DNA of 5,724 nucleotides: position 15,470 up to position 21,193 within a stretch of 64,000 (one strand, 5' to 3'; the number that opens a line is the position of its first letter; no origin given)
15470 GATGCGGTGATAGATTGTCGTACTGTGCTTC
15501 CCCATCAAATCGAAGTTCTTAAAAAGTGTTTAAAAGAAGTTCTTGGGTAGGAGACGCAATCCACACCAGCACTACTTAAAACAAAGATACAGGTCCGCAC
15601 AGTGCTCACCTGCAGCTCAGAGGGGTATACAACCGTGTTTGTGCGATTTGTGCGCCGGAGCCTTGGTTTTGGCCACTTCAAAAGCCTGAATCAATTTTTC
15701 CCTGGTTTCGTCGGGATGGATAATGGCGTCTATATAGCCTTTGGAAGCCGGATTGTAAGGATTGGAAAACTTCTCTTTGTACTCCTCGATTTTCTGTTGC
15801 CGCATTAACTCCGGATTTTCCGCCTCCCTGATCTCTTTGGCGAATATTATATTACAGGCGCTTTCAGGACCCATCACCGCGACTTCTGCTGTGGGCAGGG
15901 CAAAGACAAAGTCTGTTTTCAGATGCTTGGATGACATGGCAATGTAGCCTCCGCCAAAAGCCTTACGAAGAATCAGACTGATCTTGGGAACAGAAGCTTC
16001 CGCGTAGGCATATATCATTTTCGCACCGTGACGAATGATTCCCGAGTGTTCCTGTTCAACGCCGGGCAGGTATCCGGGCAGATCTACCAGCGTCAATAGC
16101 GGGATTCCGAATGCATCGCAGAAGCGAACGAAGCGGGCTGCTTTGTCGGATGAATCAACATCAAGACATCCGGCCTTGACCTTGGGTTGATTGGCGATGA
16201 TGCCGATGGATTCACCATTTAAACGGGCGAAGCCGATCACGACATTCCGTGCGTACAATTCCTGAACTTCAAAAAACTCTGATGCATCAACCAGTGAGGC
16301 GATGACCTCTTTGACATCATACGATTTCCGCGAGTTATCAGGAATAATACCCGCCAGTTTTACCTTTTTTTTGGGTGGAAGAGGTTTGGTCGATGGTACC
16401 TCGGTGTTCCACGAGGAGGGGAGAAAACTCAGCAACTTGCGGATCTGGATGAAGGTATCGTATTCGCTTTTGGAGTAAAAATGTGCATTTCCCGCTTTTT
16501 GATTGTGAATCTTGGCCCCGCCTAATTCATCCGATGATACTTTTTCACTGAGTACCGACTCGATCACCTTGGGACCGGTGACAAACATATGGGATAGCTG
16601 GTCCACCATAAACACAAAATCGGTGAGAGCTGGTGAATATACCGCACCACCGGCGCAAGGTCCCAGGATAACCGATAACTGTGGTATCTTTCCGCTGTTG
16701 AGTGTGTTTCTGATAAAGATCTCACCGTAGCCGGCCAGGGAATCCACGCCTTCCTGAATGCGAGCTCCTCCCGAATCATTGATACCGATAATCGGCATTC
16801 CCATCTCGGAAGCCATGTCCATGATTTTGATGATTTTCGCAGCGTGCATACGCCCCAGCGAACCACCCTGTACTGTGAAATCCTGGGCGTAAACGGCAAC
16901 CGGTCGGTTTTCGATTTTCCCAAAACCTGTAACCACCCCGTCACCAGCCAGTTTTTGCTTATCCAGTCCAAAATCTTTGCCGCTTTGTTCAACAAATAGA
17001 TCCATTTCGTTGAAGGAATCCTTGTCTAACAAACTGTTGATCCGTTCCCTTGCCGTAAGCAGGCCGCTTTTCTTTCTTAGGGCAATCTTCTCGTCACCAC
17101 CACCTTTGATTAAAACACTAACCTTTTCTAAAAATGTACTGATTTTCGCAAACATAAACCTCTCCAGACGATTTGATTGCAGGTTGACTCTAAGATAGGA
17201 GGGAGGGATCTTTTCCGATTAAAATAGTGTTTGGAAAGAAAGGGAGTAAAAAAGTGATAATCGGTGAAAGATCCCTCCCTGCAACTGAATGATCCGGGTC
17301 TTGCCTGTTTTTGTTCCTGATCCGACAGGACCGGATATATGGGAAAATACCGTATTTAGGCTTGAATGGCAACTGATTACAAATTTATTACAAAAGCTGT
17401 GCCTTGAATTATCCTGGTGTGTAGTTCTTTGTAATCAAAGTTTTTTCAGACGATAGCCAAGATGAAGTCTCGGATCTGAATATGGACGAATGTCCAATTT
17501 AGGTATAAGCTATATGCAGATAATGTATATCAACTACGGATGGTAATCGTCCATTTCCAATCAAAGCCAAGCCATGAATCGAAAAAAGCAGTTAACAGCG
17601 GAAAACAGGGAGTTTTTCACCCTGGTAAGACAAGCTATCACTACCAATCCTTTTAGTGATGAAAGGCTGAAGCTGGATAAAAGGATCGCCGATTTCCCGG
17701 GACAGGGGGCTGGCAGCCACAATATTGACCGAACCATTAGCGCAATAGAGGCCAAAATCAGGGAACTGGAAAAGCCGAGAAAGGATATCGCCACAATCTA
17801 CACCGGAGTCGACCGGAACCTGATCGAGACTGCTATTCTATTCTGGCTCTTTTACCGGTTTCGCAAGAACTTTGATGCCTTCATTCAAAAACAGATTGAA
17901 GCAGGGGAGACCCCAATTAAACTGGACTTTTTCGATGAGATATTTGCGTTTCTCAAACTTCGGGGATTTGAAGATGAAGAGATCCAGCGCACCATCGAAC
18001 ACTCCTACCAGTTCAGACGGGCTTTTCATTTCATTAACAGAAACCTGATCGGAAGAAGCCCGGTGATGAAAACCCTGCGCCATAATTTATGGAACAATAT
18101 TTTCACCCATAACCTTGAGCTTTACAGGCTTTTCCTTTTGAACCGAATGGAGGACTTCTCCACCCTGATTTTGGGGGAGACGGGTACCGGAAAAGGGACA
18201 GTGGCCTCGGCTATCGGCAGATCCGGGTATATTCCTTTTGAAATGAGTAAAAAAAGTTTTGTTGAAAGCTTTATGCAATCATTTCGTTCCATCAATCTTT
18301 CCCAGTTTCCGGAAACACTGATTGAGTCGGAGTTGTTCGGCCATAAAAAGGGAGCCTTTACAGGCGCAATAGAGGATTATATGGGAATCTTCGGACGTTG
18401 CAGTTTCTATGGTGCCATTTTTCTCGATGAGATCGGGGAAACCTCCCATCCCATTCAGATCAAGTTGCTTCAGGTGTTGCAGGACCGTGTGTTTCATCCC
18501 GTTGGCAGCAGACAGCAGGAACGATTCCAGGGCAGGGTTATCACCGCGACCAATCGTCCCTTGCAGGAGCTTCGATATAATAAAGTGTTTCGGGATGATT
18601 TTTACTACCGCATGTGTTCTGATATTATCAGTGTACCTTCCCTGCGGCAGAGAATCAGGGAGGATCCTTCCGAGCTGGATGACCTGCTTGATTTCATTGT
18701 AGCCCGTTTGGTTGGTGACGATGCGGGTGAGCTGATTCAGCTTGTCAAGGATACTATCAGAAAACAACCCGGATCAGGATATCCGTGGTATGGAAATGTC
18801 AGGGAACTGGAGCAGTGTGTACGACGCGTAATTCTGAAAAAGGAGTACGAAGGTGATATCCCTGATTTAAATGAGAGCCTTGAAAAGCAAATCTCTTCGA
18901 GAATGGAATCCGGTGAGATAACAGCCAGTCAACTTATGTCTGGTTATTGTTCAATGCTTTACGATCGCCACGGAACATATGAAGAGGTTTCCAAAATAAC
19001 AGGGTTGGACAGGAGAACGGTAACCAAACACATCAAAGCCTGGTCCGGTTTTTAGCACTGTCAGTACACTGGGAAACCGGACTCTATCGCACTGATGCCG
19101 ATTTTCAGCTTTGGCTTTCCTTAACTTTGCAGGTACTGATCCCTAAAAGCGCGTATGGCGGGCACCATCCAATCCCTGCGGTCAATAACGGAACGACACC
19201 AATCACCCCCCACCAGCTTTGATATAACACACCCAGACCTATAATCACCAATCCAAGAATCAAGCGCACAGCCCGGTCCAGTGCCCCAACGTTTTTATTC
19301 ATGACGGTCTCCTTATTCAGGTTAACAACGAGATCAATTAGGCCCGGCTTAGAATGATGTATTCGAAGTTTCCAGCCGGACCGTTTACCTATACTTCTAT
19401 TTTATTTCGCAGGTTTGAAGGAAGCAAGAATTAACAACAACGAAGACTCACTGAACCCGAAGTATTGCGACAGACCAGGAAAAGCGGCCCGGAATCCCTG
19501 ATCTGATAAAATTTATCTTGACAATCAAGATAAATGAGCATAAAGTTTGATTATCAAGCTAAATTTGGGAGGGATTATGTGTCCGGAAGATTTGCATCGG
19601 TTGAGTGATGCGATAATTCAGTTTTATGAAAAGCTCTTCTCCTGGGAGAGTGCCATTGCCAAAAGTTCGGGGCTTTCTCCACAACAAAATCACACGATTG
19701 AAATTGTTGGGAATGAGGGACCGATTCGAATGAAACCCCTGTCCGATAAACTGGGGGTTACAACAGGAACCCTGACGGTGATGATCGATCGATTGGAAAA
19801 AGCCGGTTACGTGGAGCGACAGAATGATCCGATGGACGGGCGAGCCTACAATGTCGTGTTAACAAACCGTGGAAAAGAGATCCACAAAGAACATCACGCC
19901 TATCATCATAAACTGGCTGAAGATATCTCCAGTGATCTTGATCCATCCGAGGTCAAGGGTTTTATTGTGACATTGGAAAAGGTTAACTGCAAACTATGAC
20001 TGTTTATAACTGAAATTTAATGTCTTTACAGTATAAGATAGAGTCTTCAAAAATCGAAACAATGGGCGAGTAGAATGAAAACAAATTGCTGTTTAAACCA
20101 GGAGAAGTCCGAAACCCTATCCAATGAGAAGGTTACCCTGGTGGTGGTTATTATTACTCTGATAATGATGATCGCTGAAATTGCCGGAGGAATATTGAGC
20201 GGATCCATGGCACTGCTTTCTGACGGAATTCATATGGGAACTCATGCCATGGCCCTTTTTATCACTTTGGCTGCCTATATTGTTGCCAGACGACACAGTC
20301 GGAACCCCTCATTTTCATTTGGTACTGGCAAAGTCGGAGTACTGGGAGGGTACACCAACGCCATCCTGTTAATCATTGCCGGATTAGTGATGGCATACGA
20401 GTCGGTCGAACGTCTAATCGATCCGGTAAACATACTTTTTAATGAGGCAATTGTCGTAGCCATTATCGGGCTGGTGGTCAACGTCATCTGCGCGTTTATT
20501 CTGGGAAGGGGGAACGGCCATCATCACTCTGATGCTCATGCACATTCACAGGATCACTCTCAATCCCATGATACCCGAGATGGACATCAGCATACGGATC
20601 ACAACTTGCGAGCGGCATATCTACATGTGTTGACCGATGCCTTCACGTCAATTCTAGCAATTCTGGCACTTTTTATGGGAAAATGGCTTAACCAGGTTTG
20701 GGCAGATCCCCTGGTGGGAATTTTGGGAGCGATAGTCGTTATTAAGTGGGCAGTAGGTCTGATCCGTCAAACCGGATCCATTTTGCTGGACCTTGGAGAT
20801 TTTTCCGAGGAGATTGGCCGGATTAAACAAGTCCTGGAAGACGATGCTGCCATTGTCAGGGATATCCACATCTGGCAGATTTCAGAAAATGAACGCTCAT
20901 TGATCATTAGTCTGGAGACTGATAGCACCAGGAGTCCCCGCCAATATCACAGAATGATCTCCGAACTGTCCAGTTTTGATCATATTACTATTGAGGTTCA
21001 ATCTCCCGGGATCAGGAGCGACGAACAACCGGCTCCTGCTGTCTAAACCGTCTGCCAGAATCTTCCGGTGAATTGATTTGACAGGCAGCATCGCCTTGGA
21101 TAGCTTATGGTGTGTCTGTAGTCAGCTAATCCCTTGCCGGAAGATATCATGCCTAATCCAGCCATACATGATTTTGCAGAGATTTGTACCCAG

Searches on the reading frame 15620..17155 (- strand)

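Call 37: search_protein_families(library=pfam, proteins=[window:15620-17155:-], max_evalue=0.001)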
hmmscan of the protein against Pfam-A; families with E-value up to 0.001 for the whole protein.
window:15620-17155:- (512 aa): 3 families
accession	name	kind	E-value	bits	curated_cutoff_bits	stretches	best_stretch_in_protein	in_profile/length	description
PF01039.27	Carboxyl_trans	-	6e-182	606.1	22.3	1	29-508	4-491/493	Carboxyl transferase domain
PF03255.19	ACCA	-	1.1e-17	64.7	23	1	305-452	94-245/310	Acetyl co-enzyme A carboxylase carboxyltransferase-like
PF06833.16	MdcE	-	6.7e-06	26.4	32.7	1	352-436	29-113/196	Malonate decarboxylase gamma subunit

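Call 53: search_protein_families(library=ncbifam, proteins=[window:15620-17155:-], max_evalue=1e-10)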
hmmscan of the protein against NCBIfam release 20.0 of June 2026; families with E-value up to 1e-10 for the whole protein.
window:15620-17155:- (512 aa): 9 families
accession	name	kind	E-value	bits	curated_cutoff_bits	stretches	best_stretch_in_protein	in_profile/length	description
TIGR01117.1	mmdA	subfamily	2.4e-229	762.4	998.8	1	4-512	2-512/512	methylmalonyl-CoA decarboxylase subunit alpha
TIGR03133.1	malonate_beta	equivalog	2.5e-23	82.8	278.15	1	34-201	7-182/274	biotin-independent malonate decarboxylase subunit beta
TIGR00515.1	accD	equivalog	7.9e-23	81.2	317.45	1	33-208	57-245/285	acetyl-CoA carboxylase, carboxyltransferase subunit beta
NF005530.0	PRK07189.1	equivalog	9.6e-23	80.7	228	1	33-201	16-192/303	biotin-independent malonate decarboxylase subunit beta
NF041504.1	AccA_sub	subfamily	4.7e-22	78.6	300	1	304-452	40-192/257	carboxyltransferase subunit alpha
NF004344.0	PRK05724.1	equivalog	6.2e-17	61.8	357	1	306-451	99-248/319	acetyl-CoA carboxylase carboxyltransferase subunit alpha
TIGR00513.1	accA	equivalog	1.2e-14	54.5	319.3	0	335-440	136-237/321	acetyl-CoA carboxylase carboxyl transferase subunit alpha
NF008971.0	PRK12319.1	equivalog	1.5e-14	54.2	406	0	333-459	81-203/256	acetyl-CoA carboxylase carboxyl transferase subunit alpha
TIGR03134.1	malonate_gamma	equivalog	3.8e-14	52.8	237.15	1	281-437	2-169/258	biotin-independent malonate decarboxylase subunit gamma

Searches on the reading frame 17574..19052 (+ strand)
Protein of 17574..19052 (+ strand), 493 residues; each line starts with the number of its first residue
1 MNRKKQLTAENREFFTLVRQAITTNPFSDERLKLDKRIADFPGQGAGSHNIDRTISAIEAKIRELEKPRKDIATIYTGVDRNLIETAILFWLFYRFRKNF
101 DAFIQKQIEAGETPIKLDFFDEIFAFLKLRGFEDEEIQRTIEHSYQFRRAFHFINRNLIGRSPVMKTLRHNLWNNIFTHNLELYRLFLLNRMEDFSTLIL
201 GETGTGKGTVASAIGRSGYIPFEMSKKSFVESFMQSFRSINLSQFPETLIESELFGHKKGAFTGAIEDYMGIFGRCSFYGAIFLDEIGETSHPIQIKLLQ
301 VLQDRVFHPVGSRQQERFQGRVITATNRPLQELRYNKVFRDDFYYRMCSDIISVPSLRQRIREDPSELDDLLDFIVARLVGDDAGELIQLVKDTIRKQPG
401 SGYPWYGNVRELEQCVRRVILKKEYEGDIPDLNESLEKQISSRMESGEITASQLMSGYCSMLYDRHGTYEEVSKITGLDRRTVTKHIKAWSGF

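Call 37: search_protein_families(library=pfam, proteins=[window:17574-19052:+], max_evalue=0.001)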
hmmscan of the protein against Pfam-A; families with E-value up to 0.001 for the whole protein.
window:17574-19052:+ (493 aa): 4 families
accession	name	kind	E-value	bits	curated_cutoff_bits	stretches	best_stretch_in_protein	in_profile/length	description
PF00158.32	Sigma54_activat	-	9.8e-41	139.7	20.2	1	193-348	21-163/168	Sigma-54 interaction domain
PF25601.1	AAA_lid_14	-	2.3e-05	24.6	27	1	403-442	40-80/87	AAA+ ATPase lid domain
PF14532.12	Sigma54_activ_2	-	0.00028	21.6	25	0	280-357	71-138/138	Sigma-54 interaction domain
PF07728.20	AAA_5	-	0.00079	19.9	22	0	281-330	69-125/139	AAA domain (dynein-related subfamily)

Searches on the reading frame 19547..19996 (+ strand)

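Call 37: search_protein_families(library=pfam, proteins=[window:19547-19996:+], max_evalue=0.001)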
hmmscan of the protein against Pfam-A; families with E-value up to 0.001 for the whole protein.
window:19547-19996:+ (150 aa): 7 families
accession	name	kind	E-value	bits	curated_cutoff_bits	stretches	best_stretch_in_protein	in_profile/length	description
PF01047.28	MarR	-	9.7e-15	54.7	24.6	1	43-100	1-58/59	MarR family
PF12802.13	MarR_2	-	6.9e-12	45.8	27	1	41-100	1-61/61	MarR family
PF13463.12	HTH_27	-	4.3e-07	30.6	22.2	1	51-109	9-68/68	Winged helix DNA-binding domain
PF13412.12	HTH_24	-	9.6e-07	28.7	21.9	1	52-90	10-48/48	Winged helix-turn-helix DNA-binding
PF13601.12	HTH_34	-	1.3e-06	28.9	27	1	62-117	17-73/80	Winged helix DNA-binding domain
PF01325.25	Fe_dep_repress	-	3.3e-05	24.4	26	1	57-92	20-55/60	Iron dependent repressor, N-terminal DNA binding domain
PF22381.2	Staph_reg_Sar_Rot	-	0.00018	22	27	1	59-114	28-83/85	Transcriptional regulator SarA/Rot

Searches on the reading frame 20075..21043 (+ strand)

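Call 37: search_protein_families(library=pfam, proteins=[window:20075-21043:+], max_evalue=0.001)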
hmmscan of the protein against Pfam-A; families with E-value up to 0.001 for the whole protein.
window:20075-21043:+ (323 aa): 1 family
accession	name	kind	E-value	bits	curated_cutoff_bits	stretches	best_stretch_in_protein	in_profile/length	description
PF01545.26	Cation_efflux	-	9.4e-40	136.9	26.6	1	22-238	2-198/198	Cation efflux family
